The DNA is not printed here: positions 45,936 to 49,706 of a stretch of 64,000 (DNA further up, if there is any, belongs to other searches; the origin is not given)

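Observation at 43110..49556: Four-gene, translationally coupled glycosylation operon headed by a ~1150-aa fused polytopic membrane protein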

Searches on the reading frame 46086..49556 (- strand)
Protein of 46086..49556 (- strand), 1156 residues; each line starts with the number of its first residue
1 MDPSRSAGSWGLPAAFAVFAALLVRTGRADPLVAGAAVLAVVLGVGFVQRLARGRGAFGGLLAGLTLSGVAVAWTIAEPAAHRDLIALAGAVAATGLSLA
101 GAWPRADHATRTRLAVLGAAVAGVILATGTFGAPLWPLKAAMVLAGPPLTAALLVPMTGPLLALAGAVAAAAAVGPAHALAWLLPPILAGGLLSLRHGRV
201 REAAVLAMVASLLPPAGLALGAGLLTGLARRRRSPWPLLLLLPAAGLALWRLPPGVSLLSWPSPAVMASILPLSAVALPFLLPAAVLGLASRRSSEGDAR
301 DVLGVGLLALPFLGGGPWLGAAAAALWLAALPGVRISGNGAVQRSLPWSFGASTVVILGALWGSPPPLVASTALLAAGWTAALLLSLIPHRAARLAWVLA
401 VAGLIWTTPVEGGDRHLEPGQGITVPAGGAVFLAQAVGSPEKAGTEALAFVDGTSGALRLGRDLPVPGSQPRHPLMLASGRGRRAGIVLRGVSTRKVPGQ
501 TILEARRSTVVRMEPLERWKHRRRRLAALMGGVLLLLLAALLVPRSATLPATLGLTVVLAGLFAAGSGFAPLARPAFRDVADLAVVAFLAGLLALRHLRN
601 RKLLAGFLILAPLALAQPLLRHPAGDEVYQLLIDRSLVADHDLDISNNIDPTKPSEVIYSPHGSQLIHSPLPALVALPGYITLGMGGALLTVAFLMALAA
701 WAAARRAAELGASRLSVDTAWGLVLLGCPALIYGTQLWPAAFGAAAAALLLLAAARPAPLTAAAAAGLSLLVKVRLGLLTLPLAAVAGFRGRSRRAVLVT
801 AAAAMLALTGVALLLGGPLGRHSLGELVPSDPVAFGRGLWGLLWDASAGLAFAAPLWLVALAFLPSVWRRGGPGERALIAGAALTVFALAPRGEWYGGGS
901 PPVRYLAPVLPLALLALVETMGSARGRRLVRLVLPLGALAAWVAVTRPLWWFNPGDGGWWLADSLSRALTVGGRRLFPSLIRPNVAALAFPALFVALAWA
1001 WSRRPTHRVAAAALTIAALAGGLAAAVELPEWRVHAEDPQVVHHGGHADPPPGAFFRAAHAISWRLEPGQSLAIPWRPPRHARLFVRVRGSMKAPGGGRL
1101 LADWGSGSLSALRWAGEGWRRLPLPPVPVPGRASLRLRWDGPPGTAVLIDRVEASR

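Call 7: search_protein_families(library=pfam, proteins=[window:46086-49556:-], max_evalue=0.1)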
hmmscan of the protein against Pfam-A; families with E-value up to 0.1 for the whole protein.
window:46086-49556:- (1156 aa): 1 family
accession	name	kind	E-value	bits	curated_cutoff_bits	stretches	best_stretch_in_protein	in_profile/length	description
PF11142.13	DUF2917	-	0.0046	16.6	25.5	1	388-433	9-55/59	Protein of unknown function (DUF2917)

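Call 8: search_protein_families(library=ncbifam, proteins=[window:46086-49556:-], max_evalue=0.1)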
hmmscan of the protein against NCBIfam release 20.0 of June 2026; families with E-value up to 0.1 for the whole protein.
window:46086-49556:- (1156 aa): 1 family
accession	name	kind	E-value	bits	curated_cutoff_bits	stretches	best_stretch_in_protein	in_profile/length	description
NF047440.1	LA3751_2_3_fam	subfamily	0.018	13.9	200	1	673-925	86-358/460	LA_3751/LA_3752 family putative glycosyltransferase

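Call 11: find_homologous_proteins(query=window:46086-49556:-, max_evalue=0.001)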
Query window:46086-49556:- (1156 aa): 42 proteins with E <= 0.001 among 8000 candidates.
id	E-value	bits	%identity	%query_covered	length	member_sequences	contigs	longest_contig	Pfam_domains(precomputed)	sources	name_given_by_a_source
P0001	0.0e+0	2400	100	100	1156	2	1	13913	-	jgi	-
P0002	0.0e+0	1841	79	100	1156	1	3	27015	-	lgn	-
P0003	0.0e+0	1693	74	100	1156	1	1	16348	-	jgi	-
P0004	0.0e+0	1240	60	99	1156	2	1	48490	-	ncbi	-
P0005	0.0e+0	1046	53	98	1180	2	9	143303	-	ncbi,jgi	-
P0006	0.0e+0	1039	53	100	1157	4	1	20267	-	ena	-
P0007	0.0e+0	1029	51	99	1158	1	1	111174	-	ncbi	-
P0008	1.5e-279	949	52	99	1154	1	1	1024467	-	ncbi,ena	-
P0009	1.0e-268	913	50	99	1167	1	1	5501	-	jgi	jgi:hypothetical protein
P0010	3.6e-265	902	49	99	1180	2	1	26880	-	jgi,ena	-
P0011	5.9e-255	868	59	29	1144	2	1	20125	-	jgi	-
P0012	3.6e-253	862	47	100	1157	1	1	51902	-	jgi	jgi:hypothetical protein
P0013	1.4e-243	830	47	99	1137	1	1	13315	-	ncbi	-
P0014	1.7e-243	830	46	98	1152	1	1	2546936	-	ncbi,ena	-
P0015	3.8e-242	825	46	100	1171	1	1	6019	-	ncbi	-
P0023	5.4e-82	295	40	46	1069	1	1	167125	-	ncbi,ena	-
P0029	2.9e-72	263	37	46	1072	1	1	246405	-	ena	-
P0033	2.7e-63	233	37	47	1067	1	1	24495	-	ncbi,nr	ncbi:MAG TPA: hypothetical protein VLW17_11885 [Thermoanaerobaculaceae bacterium]|nr:hypothetical pr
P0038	3.8e-53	199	37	47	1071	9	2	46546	-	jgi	jgi:hypothetical protein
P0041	3.3e-51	193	37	47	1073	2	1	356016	-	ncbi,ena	-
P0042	8.0e-22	96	33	39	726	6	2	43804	-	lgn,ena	-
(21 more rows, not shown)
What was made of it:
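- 41 full-length homologues (call 11).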

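Call 14: search_solved_structures(query=A1, max_evalue=10)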
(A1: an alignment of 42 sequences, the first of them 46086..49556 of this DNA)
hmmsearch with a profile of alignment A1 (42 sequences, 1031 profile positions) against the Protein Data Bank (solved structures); distinct sequences matched with E-value up to 10: 4.
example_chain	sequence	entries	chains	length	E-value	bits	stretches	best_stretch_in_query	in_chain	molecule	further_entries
4ae0_A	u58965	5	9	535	1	10.6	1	7-77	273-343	DIPHTHERIA TOXIN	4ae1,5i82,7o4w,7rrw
1ddt_A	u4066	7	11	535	1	10.6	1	7-77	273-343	DIPHTHERIA TOXIN | DIPHTHERIA TOXIN (DIMERIC)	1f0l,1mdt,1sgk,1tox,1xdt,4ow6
8g0f_A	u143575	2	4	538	1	10.6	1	7-77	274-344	Diphtheria toxin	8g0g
7k7b_A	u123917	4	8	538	1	10.6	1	7-77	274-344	Diphtheria toxin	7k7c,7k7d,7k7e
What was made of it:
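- On GT53 (Emb): No PDB sequence hit (call 14).
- Tried and rejected: The A1 profile against PDB sequences gave only chance hits (call 14).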

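Call 23: find_encoding_contigs(protein=P0008, flank=10000, max_places=2)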
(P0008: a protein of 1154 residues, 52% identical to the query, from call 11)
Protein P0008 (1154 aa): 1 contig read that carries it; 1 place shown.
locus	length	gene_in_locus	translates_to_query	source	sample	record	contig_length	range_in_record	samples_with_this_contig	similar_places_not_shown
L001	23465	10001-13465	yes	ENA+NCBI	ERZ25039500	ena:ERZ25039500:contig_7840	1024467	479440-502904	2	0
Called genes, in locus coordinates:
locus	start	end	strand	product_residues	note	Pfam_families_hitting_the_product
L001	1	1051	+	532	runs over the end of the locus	-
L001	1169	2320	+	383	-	PF06224:AlkZ-like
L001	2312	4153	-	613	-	-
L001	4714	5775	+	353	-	PF01073:3Beta_HSD, PF01370:Epimerase, PF05368:NmrA, PF07993:NAD_binding_4, PF16363:GDP_Man_Dehyd, PF13460:NAD_binding_10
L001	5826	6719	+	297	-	PF02579:Nitro_FeMo-Co, PF00254:FKBP_C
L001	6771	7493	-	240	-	-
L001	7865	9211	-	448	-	PF02641:DUF190, PF00571:CBS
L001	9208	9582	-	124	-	PF02537:CRCB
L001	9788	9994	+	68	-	-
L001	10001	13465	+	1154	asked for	-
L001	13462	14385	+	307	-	PF00535:Glycos_transf_2, PF13641:Glyco_tranf_2_3 (weak), PF13632:Glyco_trans_2_3 (weak)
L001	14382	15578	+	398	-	-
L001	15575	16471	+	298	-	PF00535:Glycos_transf_2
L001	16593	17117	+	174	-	PF01475:FUR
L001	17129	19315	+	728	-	PF00141:peroxidase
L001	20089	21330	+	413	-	-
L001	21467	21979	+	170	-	-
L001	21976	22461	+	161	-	-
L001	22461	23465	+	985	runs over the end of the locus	-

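Call 24: find_encoding_contigs(protein=P0014, flank=10000, max_places=2)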
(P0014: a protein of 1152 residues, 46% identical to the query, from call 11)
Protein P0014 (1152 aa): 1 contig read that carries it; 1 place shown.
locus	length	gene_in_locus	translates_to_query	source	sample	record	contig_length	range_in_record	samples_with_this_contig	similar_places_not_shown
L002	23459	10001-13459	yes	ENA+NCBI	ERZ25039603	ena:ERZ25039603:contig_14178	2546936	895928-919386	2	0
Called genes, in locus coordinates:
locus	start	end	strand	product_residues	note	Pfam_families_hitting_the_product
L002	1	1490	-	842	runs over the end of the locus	PF20706:GT4-conflict, PF00534:Glycos_transf_1, PF13692:Glyco_trans_1_4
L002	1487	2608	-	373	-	PF13439:Glyco_transf_4, PF20706:GT4-conflict, PF00534:Glycos_transf_1, PF13692:Glyco_trans_1_4, PF13524:Glyco_trans_1_2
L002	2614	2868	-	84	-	-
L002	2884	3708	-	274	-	PF00535:Glycos_transf_2, PF13641:Glyco_tranf_2_3, PF10111:Glyco_tranf_2_2 (faint), PF13632:Glyco_trans_2_3 (weak)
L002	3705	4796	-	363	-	PF13439:Glyco_transf_4, PF20706:GT4-conflict (weak), PF00534:Glycos_transf_1, PF13692:Glyco_trans_1_4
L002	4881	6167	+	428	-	PF13439:Glyco_transf_4, PF20706:GT4-conflict, PF00534:Glycos_transf_1, PF13692:Glyco_trans_1_4, PF13524:Glyco_trans_1_2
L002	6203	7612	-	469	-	PF13727:CoA_binding_3, PF02397:Bac_transf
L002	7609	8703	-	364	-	PF00534:Glycos_transf_1, PF13692:Glyco_trans_1_4, PF13524:Glyco_trans_1_2 (weak), PF20706:GT4-conflict (weak)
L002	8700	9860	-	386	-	PF13439:Glyco_transf_4, PF20706:GT4-conflict, PF00534:Glycos_transf_1, PF13692:Glyco_trans_1_4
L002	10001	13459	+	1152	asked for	-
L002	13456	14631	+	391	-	-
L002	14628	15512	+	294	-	PF00535:Glycos_transf_2, PF13641:Glyco_tranf_2_3 (weak)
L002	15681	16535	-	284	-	PF13489:Methyltransf_23, PF08241:Methyltransf_11, PF13649:Methyltransf_25 (weak)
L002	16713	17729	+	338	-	PF00535:Glycos_transf_2, PF13641:Glyco_tranf_2_3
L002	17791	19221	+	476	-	PF13727:CoA_binding_3, PF02397:Bac_transf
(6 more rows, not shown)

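Call 26: find_encoding_contigs(protein=P0041, flank=10000, max_places=2)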
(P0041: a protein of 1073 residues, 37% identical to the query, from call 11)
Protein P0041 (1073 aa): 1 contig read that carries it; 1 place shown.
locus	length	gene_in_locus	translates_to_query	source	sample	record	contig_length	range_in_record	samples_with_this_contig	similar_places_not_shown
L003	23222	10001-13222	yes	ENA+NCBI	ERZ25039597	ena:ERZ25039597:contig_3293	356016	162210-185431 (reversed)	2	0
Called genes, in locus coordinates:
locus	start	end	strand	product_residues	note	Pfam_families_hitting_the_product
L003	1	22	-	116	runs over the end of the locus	PF03169:OPT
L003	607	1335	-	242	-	PF02517:Rce1-like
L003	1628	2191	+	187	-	PF09970:DUF2204 (faint), PF14907:NTP_transf_5 (weak), PF08843:AbiEii (faint)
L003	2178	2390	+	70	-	-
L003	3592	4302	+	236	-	-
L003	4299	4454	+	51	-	-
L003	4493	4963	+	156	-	PF02915:Rubrerythrin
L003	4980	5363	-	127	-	-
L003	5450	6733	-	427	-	PF02403:Seryl_tRNA_N, PF00587:tRNA-synt_2b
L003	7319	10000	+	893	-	-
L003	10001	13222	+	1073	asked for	-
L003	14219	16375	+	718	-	PF09314:DUF1972 (weak), PF13439:Glyco_transf_4, PF13579:Glyco_trans_4_4, PF09314:DUF1972, PF00534:Glycos_transf_1, PF13692:Glyco_trans_1_4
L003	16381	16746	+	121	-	PF02397:Bac_transf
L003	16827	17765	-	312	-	-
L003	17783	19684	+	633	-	-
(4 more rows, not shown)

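Call 27: find_encoding_contigs(protein=P0029, flank=10000, max_places=2)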
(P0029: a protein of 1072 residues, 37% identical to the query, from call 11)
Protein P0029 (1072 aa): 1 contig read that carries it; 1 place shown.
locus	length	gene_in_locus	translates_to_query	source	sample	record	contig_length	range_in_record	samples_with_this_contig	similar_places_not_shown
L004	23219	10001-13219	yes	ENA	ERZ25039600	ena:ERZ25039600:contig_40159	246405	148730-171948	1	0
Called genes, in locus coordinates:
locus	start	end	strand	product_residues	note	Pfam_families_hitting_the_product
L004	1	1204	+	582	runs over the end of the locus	-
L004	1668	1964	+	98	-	PF03169:OPT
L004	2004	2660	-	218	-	-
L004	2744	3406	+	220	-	PF03169:OPT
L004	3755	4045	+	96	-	-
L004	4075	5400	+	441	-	PF13546:DDE_5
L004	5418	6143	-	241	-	-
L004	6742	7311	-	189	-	PF13727:CoA_binding_3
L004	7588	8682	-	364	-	PF13439:Glyco_transf_4, PF13579:Glyco_trans_4_4, PF09314:DUF1972, PF00534:Glycos_transf_1, PF13692:Glyco_trans_1_4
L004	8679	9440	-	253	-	-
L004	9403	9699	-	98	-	PF00535:Glycos_transf_2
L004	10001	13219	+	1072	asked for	-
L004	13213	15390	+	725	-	PF00884:Sulfatase, PF01663:Phosphodiest (faint), PF16347:SGSH_C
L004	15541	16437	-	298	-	PF00535:Glycos_transf_2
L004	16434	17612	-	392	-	-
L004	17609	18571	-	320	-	PF00535:Glycos_transf_2, PF13641:Glyco_tranf_2_3, PF13632:Glyco_trans_2_3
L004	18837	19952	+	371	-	PF13439:Glyco_transf_4, PF13579:Glyco_trans_4_4, PF20706:GT4-conflict, PF00534:Glycos_transf_1, PF13692:Glyco_trans_1_4, PF13524:Glyco_trans_1_2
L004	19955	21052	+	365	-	PF13439:Glyco_transf_4 (weak), PF00534:Glycos_transf_1, PF13692:Glyco_trans_1_4, PF13524:Glyco_trans_1_2 (weak), PF20706:GT4-conflict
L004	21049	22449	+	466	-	PF13727:CoA_binding_3, PF02397:Bac_transf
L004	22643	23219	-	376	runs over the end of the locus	PF20706:GT4-conflict, PF13439:Glyco_transf_4, PF00534:Glycos_transf_1, PF13692:Glyco_trans_1_4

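Call 28: predict_structure(alignment_id=A1)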
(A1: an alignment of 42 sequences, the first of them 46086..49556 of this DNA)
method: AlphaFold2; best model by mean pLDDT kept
length: 1156 residues; sequences in the alignment: 42
mean_pLDDT: 90.2   pTM: 0.91
mean pLDDT of the five models: 90.2, 88.5, 87.7, 87.5, 86.3
residues with pLDDT >= 90: 787; 70-90: 318; 50-70: 49; < 50: 2
segments of 3 or more residues with pLDDT < 50: none
pLDDT, mean of each block of 10 residues (from residue 1): 63 96 96 97 95 86 95 94 95 96 94 97 95 89 95 95 94 86 94 95 95 87 95 93 89 81 81 65 82 77 92 78 91 80 91 93 74 85 91 93 91 94 93 90 91 89 91 91 88 93 95 95 96 96 91 96 94 94 96 88 95 96 90 96 94 88 90 95 96 97 97 96 94 93 96 91 92 93 92 84 89 88 78 89 89 94 96 96 90 67 89 98 94 94 93 80 94 90 88 91 75 94 94 94 93 75 92 95 92 72 81 80 91 94 90 93
secondary structure, 60 per line:
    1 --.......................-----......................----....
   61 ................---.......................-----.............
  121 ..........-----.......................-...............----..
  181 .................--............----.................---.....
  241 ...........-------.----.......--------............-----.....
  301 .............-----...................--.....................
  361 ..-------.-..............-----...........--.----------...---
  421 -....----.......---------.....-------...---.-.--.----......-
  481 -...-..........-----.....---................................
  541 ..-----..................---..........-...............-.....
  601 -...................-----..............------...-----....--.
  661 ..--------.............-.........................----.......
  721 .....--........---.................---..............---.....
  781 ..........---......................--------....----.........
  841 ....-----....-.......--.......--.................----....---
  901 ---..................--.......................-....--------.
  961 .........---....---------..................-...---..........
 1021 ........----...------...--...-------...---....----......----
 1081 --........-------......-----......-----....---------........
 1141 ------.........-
elements in order (helices of 4 or more, strands of 3 or more residues): H3-25 H31-52 H57-76 H80-102 H108-130 H136-158 H160-174 H179-197 H200-211 H216-232 H236-251 H264-270 H279-290 H296-312 H319-337 H340-362 H372-385 H391-401 E415-417 E422-425 E430-436 E446-450 E458-460 E474-479 E486-495 E501-505 E509-515 H516-542 H548-565 H570-578 H580-594 H596-600 H602-620 H626-639 H654-657 H671-683 H685-709 H714-725 H728-735 H739-755 H759-772 H776-790 H794-815 H824-827 H832-844 H850-853 H855-861 H864-870 H873-889 H894-897 H904-921 H924-946 H948-951 H960-969 H973-976 H986-1003 H1011-1028 E1033-1035 E1042-1044 E1047-1049 E1063-1066 E1071-1076 E1083-1090 E1098-1103 E1109-1114 E1120-1123 E1133-1140 E1147-1155
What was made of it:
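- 47997..48332 (-): First β-sandwich domain (residues 409-520), inferred to be periplasmic. β-strands 415-515 in the model (call 28).
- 46089..46466 (-): C-terminal β-sandwich (residues 1031-1156), CBM-like. β-strands 1033-1155 (call 28).
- The AF2 model is confident across the whole chain (pLDDT 90.2, pTM 0.91; call 28). pTM 0.91 suggests that the two membrane modules pack as one unit (call 28).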
